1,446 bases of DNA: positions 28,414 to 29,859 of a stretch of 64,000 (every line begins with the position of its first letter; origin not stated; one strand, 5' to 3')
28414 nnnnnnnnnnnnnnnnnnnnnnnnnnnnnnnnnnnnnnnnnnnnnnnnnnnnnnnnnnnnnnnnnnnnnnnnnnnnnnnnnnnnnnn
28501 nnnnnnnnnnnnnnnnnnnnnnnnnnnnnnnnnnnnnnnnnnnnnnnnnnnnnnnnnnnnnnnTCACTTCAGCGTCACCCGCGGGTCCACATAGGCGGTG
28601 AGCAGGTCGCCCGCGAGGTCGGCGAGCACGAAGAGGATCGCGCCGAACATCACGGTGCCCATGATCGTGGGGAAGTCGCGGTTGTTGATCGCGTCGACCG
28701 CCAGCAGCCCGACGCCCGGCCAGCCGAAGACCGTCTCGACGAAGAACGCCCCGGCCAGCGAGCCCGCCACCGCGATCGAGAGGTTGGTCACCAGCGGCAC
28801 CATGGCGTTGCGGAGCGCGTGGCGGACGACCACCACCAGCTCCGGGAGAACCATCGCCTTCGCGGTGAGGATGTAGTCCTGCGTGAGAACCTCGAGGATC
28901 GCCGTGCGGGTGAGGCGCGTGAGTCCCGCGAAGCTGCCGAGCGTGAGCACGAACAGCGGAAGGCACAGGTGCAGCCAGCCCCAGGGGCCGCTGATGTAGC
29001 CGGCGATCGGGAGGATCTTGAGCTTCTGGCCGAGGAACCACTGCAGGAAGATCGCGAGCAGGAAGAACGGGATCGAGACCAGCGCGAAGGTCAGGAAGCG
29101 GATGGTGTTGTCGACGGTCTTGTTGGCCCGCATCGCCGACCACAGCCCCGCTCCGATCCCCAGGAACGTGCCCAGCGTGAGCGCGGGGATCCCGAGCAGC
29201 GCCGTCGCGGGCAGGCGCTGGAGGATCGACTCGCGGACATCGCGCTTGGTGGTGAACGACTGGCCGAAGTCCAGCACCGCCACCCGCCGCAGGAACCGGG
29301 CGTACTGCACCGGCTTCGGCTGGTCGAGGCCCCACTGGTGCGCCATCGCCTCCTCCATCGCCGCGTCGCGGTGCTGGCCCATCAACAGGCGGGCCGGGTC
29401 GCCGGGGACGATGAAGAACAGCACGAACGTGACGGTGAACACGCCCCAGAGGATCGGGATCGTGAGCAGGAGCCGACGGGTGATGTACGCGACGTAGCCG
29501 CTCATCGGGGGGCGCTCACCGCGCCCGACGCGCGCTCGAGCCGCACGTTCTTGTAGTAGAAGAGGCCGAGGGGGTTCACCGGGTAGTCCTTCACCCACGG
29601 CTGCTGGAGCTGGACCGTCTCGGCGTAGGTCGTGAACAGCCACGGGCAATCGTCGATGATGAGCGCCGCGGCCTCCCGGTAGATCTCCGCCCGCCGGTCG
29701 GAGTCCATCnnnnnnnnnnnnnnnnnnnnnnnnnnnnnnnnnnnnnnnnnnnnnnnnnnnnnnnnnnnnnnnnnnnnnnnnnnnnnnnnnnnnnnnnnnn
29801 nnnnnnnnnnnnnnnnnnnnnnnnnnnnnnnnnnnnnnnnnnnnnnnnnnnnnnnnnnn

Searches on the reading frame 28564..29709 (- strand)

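Call 49: search_protein_families(library=pfam, proteins=[window:28564-29709:-], max_evalue=0.0001)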
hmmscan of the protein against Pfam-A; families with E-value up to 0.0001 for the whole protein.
window:28564-29709:- (381 aa): 2 families
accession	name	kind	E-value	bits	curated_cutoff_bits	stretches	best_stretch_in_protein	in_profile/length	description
PF00528.27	BPD_transp_1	-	1.6e-37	129.4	26.4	1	184-379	1-183/184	Binding-protein-dependent transport system inner membrane component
PF19300.4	BPD_transp_1_N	-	4.9e-15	56.1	23.8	1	74-171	3-112/114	Binding-prot-dependent transport system membrane comp, N-term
